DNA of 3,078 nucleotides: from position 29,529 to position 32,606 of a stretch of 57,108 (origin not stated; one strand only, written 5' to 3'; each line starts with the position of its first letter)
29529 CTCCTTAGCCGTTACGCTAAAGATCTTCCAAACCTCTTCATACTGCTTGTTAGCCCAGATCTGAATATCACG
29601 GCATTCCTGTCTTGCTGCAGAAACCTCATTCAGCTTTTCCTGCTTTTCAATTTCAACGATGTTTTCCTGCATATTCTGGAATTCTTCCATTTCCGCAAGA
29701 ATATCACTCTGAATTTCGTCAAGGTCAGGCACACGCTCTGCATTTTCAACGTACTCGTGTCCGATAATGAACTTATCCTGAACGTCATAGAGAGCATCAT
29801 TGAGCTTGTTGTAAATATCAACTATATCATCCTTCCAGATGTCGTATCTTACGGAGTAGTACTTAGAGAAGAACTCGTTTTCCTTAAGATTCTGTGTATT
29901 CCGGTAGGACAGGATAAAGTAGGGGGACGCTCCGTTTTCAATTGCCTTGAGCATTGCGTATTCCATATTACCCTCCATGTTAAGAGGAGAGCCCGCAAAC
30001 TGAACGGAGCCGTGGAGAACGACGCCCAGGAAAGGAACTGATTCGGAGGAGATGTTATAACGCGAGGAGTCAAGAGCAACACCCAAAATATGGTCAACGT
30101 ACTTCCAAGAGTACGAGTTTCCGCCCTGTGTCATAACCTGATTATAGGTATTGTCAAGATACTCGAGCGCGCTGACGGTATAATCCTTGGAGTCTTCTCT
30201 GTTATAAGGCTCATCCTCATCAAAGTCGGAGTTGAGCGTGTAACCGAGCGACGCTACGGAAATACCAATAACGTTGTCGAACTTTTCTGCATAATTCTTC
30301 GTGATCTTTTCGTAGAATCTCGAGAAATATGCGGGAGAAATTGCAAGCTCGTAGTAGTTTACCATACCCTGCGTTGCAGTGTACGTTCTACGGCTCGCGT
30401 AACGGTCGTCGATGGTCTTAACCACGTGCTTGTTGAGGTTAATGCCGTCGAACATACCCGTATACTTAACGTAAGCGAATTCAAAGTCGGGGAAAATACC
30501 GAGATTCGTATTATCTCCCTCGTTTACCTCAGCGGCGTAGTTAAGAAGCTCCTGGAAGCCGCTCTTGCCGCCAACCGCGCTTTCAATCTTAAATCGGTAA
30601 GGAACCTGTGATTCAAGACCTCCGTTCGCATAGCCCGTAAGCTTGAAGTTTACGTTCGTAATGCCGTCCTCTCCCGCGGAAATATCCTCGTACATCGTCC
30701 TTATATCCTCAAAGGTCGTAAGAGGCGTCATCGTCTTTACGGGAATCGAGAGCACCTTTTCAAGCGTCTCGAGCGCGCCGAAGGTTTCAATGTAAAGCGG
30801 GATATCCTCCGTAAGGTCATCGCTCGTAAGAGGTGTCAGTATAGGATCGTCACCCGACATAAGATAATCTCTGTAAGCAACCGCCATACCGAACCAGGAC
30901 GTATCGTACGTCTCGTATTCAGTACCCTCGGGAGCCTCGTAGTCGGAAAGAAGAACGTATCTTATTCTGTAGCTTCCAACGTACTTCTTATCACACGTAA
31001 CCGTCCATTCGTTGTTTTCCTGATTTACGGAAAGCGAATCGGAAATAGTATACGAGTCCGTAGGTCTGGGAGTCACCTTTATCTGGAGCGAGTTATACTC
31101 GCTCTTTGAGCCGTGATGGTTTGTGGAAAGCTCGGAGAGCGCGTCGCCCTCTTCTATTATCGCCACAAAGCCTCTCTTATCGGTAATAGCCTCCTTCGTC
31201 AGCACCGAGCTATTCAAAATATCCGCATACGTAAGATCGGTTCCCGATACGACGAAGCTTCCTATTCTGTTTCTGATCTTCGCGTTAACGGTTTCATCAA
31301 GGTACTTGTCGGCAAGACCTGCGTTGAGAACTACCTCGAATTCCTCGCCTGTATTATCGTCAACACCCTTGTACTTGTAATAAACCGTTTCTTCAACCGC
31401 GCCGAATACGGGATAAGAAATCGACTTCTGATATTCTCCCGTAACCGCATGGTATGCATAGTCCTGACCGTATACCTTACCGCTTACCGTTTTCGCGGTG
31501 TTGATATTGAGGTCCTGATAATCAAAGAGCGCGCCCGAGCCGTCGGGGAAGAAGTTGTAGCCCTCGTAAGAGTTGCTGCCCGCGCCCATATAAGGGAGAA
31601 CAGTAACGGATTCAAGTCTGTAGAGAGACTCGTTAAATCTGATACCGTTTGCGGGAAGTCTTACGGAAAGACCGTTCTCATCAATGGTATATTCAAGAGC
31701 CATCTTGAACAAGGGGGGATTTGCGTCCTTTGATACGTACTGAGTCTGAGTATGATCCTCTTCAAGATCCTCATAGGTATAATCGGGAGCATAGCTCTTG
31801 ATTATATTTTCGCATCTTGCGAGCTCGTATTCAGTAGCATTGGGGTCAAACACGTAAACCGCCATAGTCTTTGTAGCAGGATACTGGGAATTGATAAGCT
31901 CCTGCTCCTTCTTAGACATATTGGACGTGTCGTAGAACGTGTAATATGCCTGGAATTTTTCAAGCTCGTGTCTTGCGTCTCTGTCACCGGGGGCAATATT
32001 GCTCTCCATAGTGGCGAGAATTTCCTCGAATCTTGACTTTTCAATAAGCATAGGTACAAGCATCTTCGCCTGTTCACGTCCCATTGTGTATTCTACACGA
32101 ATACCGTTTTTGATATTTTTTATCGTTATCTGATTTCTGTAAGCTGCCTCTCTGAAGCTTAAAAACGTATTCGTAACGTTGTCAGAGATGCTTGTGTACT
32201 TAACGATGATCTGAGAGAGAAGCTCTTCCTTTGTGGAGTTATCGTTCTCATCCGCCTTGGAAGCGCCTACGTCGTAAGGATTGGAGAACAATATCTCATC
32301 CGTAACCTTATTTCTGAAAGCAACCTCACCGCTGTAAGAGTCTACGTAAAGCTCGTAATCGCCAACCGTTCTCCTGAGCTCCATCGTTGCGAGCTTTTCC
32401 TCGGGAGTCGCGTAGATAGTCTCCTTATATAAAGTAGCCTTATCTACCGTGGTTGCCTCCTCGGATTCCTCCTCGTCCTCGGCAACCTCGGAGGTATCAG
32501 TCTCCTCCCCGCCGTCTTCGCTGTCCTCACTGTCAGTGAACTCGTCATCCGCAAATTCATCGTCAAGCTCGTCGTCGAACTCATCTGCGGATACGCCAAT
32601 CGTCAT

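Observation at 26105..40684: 14-kb seven-gene ABC-type operon built around DUF5696-like and Yip1 proteins, with no ATPase, hydrolase or regulator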

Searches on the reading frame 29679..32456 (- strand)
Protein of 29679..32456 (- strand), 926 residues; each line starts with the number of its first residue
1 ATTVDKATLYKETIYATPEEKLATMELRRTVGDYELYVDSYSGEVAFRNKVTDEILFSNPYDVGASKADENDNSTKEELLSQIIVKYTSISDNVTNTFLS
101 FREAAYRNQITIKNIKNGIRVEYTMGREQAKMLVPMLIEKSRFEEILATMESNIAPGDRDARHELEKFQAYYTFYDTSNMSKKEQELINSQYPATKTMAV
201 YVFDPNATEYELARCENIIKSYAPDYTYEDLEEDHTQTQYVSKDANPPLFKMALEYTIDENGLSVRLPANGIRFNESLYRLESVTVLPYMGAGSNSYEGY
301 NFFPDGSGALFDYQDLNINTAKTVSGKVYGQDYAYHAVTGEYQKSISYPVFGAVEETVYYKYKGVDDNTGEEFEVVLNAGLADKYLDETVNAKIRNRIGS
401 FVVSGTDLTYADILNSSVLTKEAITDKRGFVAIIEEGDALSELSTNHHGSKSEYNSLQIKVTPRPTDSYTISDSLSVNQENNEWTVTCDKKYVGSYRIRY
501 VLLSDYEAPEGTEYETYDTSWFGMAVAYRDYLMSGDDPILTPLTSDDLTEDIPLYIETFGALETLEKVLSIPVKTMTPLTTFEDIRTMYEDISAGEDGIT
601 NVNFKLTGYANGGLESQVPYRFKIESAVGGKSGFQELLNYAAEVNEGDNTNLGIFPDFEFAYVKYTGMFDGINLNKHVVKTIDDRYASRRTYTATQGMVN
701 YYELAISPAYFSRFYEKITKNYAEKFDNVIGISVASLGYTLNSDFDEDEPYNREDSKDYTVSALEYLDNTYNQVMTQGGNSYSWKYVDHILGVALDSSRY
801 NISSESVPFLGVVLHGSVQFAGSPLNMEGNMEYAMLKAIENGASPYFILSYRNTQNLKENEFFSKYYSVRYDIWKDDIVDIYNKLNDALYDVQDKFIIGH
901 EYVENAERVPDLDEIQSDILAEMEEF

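Call 23: find_related_loci(query=A1, collection=genome_contigs, flank=10000)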
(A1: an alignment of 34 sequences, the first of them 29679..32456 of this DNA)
Query A1 (926 aa) in genome_contigs; peptide patterns used: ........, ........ (x = any residue, [..] = any of these).
435 stretches matched a pattern; 386 encode a relative of the query (tblastn E <= 1e-3); the best 80 are kept; 80 distinct loci.
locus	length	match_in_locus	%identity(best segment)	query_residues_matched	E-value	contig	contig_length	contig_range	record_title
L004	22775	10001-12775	84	1-926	0e+0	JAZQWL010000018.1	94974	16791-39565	MAG: Eubacteriales bacterium isolate T1900045166_TC20190160.MAGScoT_cleanbin_000008 SGB_5140_k141_434237, whole genome s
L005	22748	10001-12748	80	10-926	0e+0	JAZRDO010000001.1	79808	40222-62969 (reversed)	MAG: Eubacteriales bacterium isolate T1900045506_YK20190200.MAGScoT_cleanbin_000014 SGB_7531_k141_709759, whole genome s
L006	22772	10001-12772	67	6-926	0e+0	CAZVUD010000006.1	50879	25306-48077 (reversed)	MAG TPA_asm: uncultured Clostridium sp. isolate SRP313737_co1_45 genome assembly, contig: NODE_1111_length_50879_cov_7.1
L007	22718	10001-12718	61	10-926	0e+0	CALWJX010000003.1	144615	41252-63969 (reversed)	MAG: uncultured Clostridia bacterium isolate BRZ_FI__bin114 genome assembly, contig: BRZ_FI__NODE_118_length_144615_cov_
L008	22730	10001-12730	58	10-922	0e+0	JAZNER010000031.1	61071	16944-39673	MAG: Eubacteriales bacterium isolate T1900044719_TS20190185.MAGScoT_cleanbin_000016 SGB_1897_k141_1198386, whole genome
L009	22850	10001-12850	56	15-922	0e+0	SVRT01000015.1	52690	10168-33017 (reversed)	MAG: Oscillospiraceae bacterium isolate SIG650 NODE_14721_length_52690_cov_7.406712, whole genome shotgun sequence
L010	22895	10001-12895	55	10-922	0e+0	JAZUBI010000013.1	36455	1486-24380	MAG: Eubacteriales bacterium isolate T1900045317_YK20190006.MAGScoT_cleanbin_000054 SGB_6318_k141_32675, whole genome sh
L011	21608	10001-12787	55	15-924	0e+0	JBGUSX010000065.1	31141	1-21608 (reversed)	MAG: Eubacteriales bacterium isolate fecal_MAG_83 fecal_MAG_83_contig_0065, whole genome shotgun sequence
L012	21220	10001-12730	55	10-926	0e+0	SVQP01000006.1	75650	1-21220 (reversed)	MAG: Oscillospiraceae bacterium isolate SIG620 NODE_2008_length_75650_cov_3.314103, whole genome shotgun sequence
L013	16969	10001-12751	53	10-926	0e+0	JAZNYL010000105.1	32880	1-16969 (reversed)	MAG: Eubacteriales bacterium isolate T1900044776_TS20190242.MAGScoT_cleanbin_000008 SGB_2481_k141_724511, whole genome s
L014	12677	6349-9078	54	10-926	0e+0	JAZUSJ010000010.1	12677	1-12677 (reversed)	MAG: Eubacteriales bacterium isolate T1900044846_TS20190312.MAGScoT_cleanbin_000018 SGB_2977_k141_373612, whole genome s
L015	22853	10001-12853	54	1-925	0e+0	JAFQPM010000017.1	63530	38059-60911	MAG: Clostridia bacterium isolate RGIG2032 Goat_Colon-1__c414302, whole genome shotgun sequence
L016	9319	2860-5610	54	10-926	0e+0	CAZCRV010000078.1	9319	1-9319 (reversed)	MAG TPA_asm: uncultured Clostridium sp. isolate SRP315200_co1_677 genome assembly, contig: NODE_16961_length_9319_cov_12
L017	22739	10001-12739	53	3-926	0e+0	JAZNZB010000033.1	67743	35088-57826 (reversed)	MAG: Eubacteriales bacterium isolate T1900044772_TS20190238.MAGScoT_cleanbin_000011 SGB_2452_k141_2028203, whole genome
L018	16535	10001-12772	54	4-926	0e+0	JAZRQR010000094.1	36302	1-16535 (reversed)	MAG: Eubacteriales bacterium isolate T1900045361_YK20190051.MAGScoT_cleanbin_000011 SGB_6815_k141_1556783, whole genome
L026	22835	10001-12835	54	4-922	0e+0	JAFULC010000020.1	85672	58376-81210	MAG: Clostridia bacterium isolate RGIG4593 Roe_deer_Rectum-3__c156460, whole genome shotgun sequence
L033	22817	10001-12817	51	5-926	0e+0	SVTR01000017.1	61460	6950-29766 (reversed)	MAG: Oscillospiraceae bacterium isolate SIG700 NODE_11729_length_61460_cov_5.128528, whole genome shotgun sequence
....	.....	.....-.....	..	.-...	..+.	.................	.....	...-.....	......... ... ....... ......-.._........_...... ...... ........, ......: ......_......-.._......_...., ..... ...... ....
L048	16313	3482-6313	55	10-923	0e+0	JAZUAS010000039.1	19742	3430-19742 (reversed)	MAG: Eubacteriales bacterium isolate T1900045319_YK20190008.MAGScoT_cleanbin_000024 SGB_6338_k141_1032188, whole genome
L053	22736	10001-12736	51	14-918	0e+0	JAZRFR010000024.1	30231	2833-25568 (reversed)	MAG: Eubacteriales bacterium isolate T1900045494_YK20190188.MAGScoT_cleanbin_000038 SGB_7412_k141_699617, whole genome s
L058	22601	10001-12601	51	13-924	0e+0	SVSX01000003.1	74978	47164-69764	MAG: Oscillospiraceae bacterium isolate SIG680 NODE_8444_length_74978_cov_2.256937, whole genome shotgun sequence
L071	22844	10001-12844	55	1-922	0e+0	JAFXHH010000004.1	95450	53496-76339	MAG: Clostridia bacterium isolate RGIG6414 Sheep_Rectum-5__c249, whole genome shotgun sequence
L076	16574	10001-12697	49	8-923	0e+0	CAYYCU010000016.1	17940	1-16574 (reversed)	MAG TPA_asm: uncultured Ruminococcus sp. isolate SRP225648_co1_675 genome assembly, contig: NODE_7685_length_17940_cov_1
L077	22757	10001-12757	49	15-918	0e+0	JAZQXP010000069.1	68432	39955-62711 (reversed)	MAG: Eubacteriales bacterium isolate T1900045161_TC20190155.MAGScoT_cleanbin_000078 SGB_5076_k141_434099, whole genome s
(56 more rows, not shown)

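Call 33: search_protein_representatives(protein=window:29679-32456:-)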
Query: 926 residues. Proteins with E-value up to 0.001 (for the whole library): 4146; up to 1e-10: 3314; up to 1e-30: 1428. The best 150 are listed.
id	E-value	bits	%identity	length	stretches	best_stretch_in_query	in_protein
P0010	0.0e+00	1395.3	66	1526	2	6-926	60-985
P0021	0.0e+00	1178.6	61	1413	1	10-924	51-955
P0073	0.0e+00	1067.9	61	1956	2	424-923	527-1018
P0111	0.0e+00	1040.7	56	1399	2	171-924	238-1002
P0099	0.0e+00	1039.1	56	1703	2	173-920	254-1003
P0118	0.0e+00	1036.7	56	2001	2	171-922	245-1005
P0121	0.0e+00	1031.8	56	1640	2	164-920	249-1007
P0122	0.0e+00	1031.0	55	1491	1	5-926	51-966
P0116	0.0e+00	1028.7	57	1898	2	180-923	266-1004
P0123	0.0e+00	1028.1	58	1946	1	10-922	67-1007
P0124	0.0e+00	1024.6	57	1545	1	10-922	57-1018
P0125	0.0e+00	1021.7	56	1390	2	181-926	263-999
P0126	0.0e+00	1019.6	56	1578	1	10-925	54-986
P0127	3.4e-295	998.6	55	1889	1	2-923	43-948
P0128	1.8e-283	959.7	54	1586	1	29-919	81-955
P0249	4.4e-180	617.7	44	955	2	422-905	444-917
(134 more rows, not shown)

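Call 34: find_encoding_contigs(protein=P0249, flank=10000, max_places=2)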
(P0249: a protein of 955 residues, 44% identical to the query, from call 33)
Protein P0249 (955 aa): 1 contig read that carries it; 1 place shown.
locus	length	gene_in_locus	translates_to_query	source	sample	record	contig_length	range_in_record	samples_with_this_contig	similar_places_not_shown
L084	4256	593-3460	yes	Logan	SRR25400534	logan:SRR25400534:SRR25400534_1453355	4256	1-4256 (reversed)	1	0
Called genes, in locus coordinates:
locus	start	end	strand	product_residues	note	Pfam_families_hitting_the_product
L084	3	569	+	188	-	?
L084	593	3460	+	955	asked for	PF18952:DUF5696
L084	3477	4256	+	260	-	?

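Call 35: predict_structure(alignment_id=A1)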
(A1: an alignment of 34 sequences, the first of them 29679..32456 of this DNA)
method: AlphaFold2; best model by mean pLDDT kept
length: 926 residues; sequences in the alignment: 34
mean_pLDDT: 71.2   pTM: 0.61
mean pLDDT of the five models: 71.2, 68.6, 67.7, 67.2, 63.0
residues with pLDDT >= 90: 77; 70-90: 474; 50-70: 254; < 50: 121
segments of 3 or more residues with pLDDT < 50: 1-3, 304-308, 330-344, 465-490, 681-685, 690-697, 741-754, 778-790, 792-812, 815-817, 897-901
pLDDT, mean of each block of 10 residues (from residue 1): 62 84 91 90 89 85 80 78 83 81 81 89 73 83 90 85 86 88 85 86 80 81 82 82 63 87 79 63 70 61 51 57 56 36 53 78 78 83 83 83 78 83 82 70 65 70 48 35 36 70 79 74 75 71 67 83 74 79 92 85 88 65 84 94 88 83 55 57 49 47 58 78 88 69 42 53 78 66 44 46 44 50 55 56 69 68 57 78 76 55 55 62 74
secondary structure, 60 per line:
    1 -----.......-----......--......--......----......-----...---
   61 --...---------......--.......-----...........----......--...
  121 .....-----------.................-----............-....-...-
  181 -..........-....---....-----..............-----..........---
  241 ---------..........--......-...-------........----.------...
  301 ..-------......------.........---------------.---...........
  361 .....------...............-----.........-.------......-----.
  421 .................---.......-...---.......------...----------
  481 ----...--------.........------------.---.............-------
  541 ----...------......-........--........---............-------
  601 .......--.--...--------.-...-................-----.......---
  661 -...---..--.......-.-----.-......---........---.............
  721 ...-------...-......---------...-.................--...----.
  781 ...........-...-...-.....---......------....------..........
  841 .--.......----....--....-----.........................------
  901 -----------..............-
elements in order (helices of 4 or more, strands of 3 or more residues): H6-12 H18-23 E26-31 E34-39 E44-49 E55-57 H75-80 E83-89 E95-99 H100-105 E110-115 E118-125 E137-139 H140-153 H159-170 E172-175 H182-191 H193-196 E200-203 H209-222 H228-237 E250-259 E262-267 E279-286 E298-302 E310-312 E322-330 E350-365 E372-378 H379-386 H392-400 H410-414 E420-437 E441-447 E455-461 E468-470 E485-487 E496-504 H521-533 E554-559 E561-568 E571-578 H582-593 E601-607 H630-645 E651-657 E662-664 H674-677 E688-693 E697-704 H708-723 E731-733 H735-740 H754-770 E773-775 H780-791 E793-795 H801-805 H809-814 E821-824 H831-841 E844-850 H855-858 H861-864 H871-894 H912-925
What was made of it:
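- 28323..32678 (-): DUF5696 protein of 1451 aa: N-terminal signal or anchor, acidic linker, N-terminal beta-sandwich plus (beta/alpha)8 barrel core (residues 75-1000, window 29679-32456), then a clade-specific coiled coil and a beta-rich C-terminal region. AF2 model with pLDDT 71 (call 35).
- The loop that carries D818 is below pLDDT 50 (call 35).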

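Call 37: fold_search(model_id=the predicted structure, library=pdb)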
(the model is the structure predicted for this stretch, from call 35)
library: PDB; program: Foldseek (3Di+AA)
matches with E <= 10: 424; with E <= 0.001: 33
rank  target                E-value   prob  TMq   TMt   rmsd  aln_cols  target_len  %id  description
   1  5opq_A                1.3e-12  1.00  0.38  0.50   9.7       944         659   10  A 3,6-anhydro-D-galactosidase produced by Zobellia galactanivorans. This is an exo-lytic enzyme that hydrolyzes termin (released 2017-11-29)
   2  5opq_D                2.9e-12  1.00  0.39  0.51   9.8       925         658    9  A 3,6-anhydro-D-galactosidase produced by Zobellia galactanivorans. This is an exo-lytic enzyme that hydrolyzes termin (released 2017-11-29)
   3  8rzk_A                1.2e-11  1.00  0.38  0.50   9.7       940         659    9  The Michaelis complex of ZgGH129 D486N from Zobellia galactanivorans with neo-b/k-oligo-carrageenan tetrasaccharide (b (released 2024-07-31)
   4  5wzq_A                1.3e-09  1.00  0.34  0.46  11.2       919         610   10  Alpha-N-acetylgalactosaminidase NagBb from Bifidobacterium bifidum - quadruple mutant (released 2017-06-07)
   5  5wzp_A                1.6e-09  1.00  0.33  0.46  11.5       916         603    9  Alpha-N-acetylgalactosaminidase NagBb from Bifidobacterium bifidum - ligand free (released 2017-06-07)
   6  6qep                  2.0e-09  1.00  0.22  0.17  18.0       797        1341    9  EngBF DARPin Fusion 4b H14 (released 2019-11-06)
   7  5wzr_A                2.5e-09  1.00  0.33  0.44  11.8       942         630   10  Alpha-N-acetylgalactosaminidase NagBb from Bifidobacterium bifidum - Gal-NHAc-DNJ complex (released 2017-06-07)
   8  6qev_B                3.2e-09  1.00  0.22  0.17  17.5       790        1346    9  EngBF DARPin Fusion 4b B6 (released 2019-11-06)
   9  5a59_A                3.9e-09  1.00  0.22  0.19  17.0       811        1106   10  The structure of GH101 E796Q mutant from Streptococcus pneumoniae TIGR4 in complex with T-antigen (released 2015-09-02)
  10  5wzn_A                4.4e-09  1.00  0.34  0.45  11.3       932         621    9  Alpha-N-acetylgalactosaminidase NagBb from Bifidobacterium bifidum - GalNAc complex (released 2017-06-07)
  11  5wzq_B                6.5e-09  1.00  0.34  0.47  10.8       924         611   10  Alpha-N-acetylgalactosaminidase NagBb from Bifidobacterium bifidum - quadruple mutant (released 2017-06-07)
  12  6qfo                  7.1e-09  1.00  0.22  0.17  18.2       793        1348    9  EngBF DARPin Fusion 9b 3G124 (released 2019-11-06)
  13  5a58_A                8.7e-09  1.00  0.22  0.19  17.0       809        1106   11  The structure of GH101 D764N mutant from Streptococcus pneumoniae TIGR4 in complex with serinyl T-antigen (released 2015-09-02)
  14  6sh9_B                1.1e-08  1.00  0.21  0.16  18.0       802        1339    9  EngBF DARPin Fusion 4b D12 (released 2019-11-06)
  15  5a56_A                1.2e-08  1.00  0.22  0.19  17.3       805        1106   11  The structure of GH101 from Streptococcus pneumoniae TIGR4 in complex with 1-O-methyl-T-antigen (released 2015-09-02)
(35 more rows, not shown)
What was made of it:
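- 28323..32678 (-): Foldseek hits to GH129, GH101 and GH31 (call 37).
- On CAZy GH129 / GH101 / GH31: AF2 secondary structure (call 35) and Foldseek hits with probability 1.0 to GH129, GH101 and GH31 (call 37).
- Closest known: GH129 / GH101 / GH31 retaining alpha-glycosidases. Same: Foldseek E values run from 1e-12 to 1e-5 over nearly the whole 926-residue core (call 37).
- DUF5696 fold: Foldseek gives GH129 E 1e-12, GH101 E 1e-9 and GH31 E 1e-6, all with probability 1.0 (call 37).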
